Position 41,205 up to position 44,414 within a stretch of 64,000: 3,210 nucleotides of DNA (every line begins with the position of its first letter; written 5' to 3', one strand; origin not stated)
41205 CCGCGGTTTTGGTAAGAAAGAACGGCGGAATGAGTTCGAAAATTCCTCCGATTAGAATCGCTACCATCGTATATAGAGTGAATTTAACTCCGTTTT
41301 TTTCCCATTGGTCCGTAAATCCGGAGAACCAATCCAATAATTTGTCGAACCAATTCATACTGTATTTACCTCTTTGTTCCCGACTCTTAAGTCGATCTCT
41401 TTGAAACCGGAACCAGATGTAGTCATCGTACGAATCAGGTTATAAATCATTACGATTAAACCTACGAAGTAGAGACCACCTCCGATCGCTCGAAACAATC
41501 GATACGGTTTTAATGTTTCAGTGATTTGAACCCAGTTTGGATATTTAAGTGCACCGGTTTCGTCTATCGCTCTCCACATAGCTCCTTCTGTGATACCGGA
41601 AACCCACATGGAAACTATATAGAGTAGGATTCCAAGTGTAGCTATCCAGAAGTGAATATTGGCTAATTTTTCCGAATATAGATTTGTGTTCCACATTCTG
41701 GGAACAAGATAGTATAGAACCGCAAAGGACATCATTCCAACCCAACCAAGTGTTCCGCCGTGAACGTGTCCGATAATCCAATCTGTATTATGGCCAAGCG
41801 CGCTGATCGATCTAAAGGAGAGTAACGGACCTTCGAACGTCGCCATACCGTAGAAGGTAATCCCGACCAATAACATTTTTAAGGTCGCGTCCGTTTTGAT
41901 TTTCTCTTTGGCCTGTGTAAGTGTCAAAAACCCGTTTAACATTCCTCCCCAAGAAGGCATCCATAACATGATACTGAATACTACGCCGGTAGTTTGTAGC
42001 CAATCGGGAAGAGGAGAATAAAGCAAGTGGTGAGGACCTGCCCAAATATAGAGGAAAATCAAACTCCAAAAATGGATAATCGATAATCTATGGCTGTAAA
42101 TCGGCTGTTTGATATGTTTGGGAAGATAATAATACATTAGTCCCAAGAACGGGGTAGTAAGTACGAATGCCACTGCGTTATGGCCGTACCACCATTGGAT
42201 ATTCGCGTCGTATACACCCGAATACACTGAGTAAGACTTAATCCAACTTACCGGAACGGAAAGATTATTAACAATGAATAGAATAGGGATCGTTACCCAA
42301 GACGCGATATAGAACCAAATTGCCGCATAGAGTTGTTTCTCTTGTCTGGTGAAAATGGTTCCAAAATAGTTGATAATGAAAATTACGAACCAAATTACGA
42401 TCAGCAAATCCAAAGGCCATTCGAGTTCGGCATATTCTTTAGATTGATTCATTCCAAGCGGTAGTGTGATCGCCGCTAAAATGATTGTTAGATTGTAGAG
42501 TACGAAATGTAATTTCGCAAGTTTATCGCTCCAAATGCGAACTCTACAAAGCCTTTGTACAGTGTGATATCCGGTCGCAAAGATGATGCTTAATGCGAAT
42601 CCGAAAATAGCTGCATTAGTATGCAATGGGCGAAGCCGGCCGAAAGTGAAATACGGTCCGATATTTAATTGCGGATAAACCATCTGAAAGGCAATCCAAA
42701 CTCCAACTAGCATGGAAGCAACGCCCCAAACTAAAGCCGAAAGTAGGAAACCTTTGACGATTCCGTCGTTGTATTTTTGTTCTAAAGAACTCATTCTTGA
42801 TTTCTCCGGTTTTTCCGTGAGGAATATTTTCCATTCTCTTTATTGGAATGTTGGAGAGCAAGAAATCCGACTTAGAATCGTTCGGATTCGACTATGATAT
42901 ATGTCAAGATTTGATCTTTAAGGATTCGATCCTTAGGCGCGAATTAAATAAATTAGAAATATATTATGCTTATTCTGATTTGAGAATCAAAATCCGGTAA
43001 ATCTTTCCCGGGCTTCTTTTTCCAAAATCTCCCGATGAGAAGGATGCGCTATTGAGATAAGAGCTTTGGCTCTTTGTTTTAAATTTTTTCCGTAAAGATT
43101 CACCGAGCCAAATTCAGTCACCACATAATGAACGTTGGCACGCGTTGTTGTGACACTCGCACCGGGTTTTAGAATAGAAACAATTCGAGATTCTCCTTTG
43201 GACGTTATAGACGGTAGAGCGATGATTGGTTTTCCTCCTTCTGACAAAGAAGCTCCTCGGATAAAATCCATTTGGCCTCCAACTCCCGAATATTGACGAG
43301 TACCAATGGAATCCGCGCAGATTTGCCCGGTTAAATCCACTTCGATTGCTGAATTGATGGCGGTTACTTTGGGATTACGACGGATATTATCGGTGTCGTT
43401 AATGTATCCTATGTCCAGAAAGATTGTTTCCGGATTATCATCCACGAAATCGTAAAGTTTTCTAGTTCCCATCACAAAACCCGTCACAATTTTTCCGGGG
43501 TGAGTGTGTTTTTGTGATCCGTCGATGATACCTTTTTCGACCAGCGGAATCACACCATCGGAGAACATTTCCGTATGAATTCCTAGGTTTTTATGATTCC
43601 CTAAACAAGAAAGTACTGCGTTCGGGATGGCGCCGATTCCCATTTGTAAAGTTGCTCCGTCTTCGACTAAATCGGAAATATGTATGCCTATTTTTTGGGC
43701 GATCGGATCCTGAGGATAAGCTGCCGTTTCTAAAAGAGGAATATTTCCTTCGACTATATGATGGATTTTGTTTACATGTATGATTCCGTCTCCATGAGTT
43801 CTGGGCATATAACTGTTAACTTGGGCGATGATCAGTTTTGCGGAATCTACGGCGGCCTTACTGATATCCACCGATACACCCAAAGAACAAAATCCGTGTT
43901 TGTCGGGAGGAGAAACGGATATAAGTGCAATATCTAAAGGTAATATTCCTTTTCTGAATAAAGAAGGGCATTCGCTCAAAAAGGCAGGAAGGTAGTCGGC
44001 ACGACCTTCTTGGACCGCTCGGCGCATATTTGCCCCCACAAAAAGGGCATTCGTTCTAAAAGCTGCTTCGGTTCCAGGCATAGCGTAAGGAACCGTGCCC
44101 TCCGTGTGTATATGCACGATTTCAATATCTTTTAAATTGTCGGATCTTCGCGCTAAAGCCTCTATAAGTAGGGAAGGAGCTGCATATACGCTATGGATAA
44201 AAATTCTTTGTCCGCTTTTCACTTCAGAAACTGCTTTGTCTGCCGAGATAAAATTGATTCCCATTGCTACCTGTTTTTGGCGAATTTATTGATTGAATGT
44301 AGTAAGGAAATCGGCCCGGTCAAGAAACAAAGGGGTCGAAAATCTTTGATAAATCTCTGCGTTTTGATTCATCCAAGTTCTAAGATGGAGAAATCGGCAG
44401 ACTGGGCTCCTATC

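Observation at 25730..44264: Approximately 18-kb microaerobic/dormancy-like island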

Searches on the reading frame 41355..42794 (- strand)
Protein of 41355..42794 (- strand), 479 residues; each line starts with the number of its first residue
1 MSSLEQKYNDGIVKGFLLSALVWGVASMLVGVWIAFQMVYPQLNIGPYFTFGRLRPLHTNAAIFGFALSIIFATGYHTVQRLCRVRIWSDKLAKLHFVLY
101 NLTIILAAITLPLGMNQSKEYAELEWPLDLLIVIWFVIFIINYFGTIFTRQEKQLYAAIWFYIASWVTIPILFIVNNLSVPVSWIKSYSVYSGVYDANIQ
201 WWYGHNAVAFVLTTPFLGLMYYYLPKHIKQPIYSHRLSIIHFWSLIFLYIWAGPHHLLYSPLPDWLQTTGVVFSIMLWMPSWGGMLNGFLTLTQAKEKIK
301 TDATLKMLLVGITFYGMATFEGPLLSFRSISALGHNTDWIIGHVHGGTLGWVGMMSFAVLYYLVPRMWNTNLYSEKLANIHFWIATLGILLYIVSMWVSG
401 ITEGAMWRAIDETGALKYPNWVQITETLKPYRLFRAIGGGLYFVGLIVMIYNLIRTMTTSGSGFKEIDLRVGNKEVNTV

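Call 4: search_protein_families(library=pfam, proteins=[window:41355-42794:-])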
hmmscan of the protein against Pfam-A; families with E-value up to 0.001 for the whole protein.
window:41355-42794:- (479 aa): 1 family
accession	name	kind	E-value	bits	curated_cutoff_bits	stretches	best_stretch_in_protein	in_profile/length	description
PF00115.25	COX1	-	1.8e-114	383.5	34.8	1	12-439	2-434/436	Cytochrome C and Quinol oxidase polypeptide I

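Call 7: find_related_loci(query=window:41355-42794:-, collection=genome_contigs, flank=10000)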
Query window:41355-42794:- (479 aa) in genome_contigs; peptide patterns used: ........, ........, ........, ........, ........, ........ (x = any residue, [..] = any of these).
600 stretches matched a pattern (row limit reached: there are more); 600 encode a relative of the query (tblastn E <= 1e-3); the best 80 are kept; 80 distinct loci.
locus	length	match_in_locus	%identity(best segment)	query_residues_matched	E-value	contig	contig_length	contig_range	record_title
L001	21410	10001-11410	81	3-471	0e+0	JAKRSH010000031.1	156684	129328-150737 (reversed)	MAG: Leptospiraceae bacterium isolate MS012 bin-012_30, whole genome shotgun sequence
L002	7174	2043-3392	60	7-457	0e+0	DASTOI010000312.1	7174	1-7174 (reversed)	MAG TPA_asm: Myxococcota bacterium isolate SMAG_U2166 k141_1075049, whole genome shotgun sequence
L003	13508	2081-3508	58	5-478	0e+0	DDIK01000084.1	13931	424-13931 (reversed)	MAG TPA_asm: Bacteriovorax sp. UBA1852 UBA1852_contig_8573, whole genome shotgun sequence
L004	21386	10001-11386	57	7-467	0e+0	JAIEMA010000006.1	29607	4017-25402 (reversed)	MAG: Bacteriovoracaceae bacterium isolate co.spades.CONCOCT.2.5kb_010 c_000000000144, whole genome shotgun sequence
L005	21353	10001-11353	59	7-456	0e+0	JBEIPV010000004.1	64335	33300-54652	MAG: Bacteriovorax sp. isolate Sample-106-S6-bin-8 Sample_106_S6-bin_8-k141_87367, whole genome shotgun sequence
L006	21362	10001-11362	58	7-459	0e+0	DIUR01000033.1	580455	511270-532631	MAG TPA_asm: Bacteriovoracaceae bacterium UBA6153 UBA6153_contig_8301, whole genome shotgun sequence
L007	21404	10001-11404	56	7-474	0e+0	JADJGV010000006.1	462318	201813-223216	MAG: Myxococcales bacterium isolate Damh_18-Q3-R51-60_BATAC.454 tig00000927-10-4618090, whole genome shotgun sequence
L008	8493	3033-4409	56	8-466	0e+0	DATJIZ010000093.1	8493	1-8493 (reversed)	MAG TPA_asm: Gemmatimonadaceae bacterium isolate SMAG_U15552 k141_4369073, whole genome shotgun sequence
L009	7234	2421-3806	57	7-467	0e+0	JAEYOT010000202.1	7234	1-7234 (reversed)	MAG: Proteobacteria bacterium isolate OH_CBB_163 k127_445209, whole genome shotgun sequence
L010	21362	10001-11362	57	7-460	8e-180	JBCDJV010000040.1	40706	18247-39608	MAG: Bacteroidota bacterium isolate P01_H01_bin.43 k141_527321_length_40706_cov_26.4501, whole genome shotgun sequence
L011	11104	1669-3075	55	1-466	3e-179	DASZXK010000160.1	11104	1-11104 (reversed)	MAG TPA_asm: Polyangiaceae bacterium isolate SMAG_U6181 k141_258685, whole genome shotgun sequence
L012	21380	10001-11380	57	8-466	2e-179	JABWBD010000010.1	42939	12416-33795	MAG: Pirellulales bacterium isolate MAG_21 scaffold_718, whole genome shotgun sequence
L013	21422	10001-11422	55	8-479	6e-179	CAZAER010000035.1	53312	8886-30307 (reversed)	MAG TPA_asm: uncultured Bdellovibrionales bacterium isolate SRP287051_co1_183 genome assembly, contig: NODE_1195_length_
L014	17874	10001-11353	57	7-456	1e-178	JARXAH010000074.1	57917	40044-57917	MAG: Bacteriovoracaceae bacterium isolate B02.bin.3 k141_288965, whole genome shotgun sequence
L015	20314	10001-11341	56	7-453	7e-179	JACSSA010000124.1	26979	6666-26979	MAG: Rhodothermales bacterium isolate BA12 contig-70_1787, whole genome shotgun sequence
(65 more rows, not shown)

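Call 13: find_encoding_contigs(protein=window:41355-42794:-, flank=10000, max_places=10)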
Protein window:41355-42794:- (479 aa): no gene with exactly this product is on record in the collection.

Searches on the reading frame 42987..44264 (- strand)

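Call 4: search_protein_families(library=pfam, proteins=[window:42987-44264:-])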
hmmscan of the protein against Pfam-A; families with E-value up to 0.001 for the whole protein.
window:42987-44264:- (425 aa): 2 families
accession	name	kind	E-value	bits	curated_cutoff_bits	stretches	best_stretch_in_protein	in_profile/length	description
PF13336.12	AcetylCoA_hyd_C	-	1.1e-64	217.4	23.7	1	266-418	1-154/154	Acetyl-CoA hydrolase/transferase C-terminal domain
PF02550.21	AcetylCoA_hydro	-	1.2e-27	97.6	24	1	7-174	11-190/198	Acetyl-CoA hydrolase/transferase N-terminal domain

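Call 22: search_protein_families(library=ncbifam, proteins=[window:42987-44264:-], max_evalue=0.00001)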
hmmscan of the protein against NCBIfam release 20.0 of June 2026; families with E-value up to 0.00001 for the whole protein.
window:42987-44264:- (425 aa): 5 families
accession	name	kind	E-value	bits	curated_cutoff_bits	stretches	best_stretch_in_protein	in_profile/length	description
TIGR03948.1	butyr_acet_CoA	equivalog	2.5e-95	319.9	674.8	1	5-419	10-435/445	butyryl-CoA:acetate CoA-transferase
TIGR03458.1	YgfH_subfam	subfamily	5.6e-34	117.6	658.7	1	162-416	201-457/489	succinate CoA transferase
NF053666.1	BtrAceCoATfers1341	equivalog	6.5e-34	117.6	740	1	163-416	201-457/492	butyryl-CoA:acetate CoA transferase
NF053853.1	ScActCoATferScpC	equivalog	1.1e-26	93.7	500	1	197-416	250-461/493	succinyl-CoA:acetate CoA-transferase ScpC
TIGR02428.1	pcaJ_scoB_fam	subfamily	5.9e-08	32.4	243.55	1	301-395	97-183/207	3-oxoacid CoA-transferase subunit B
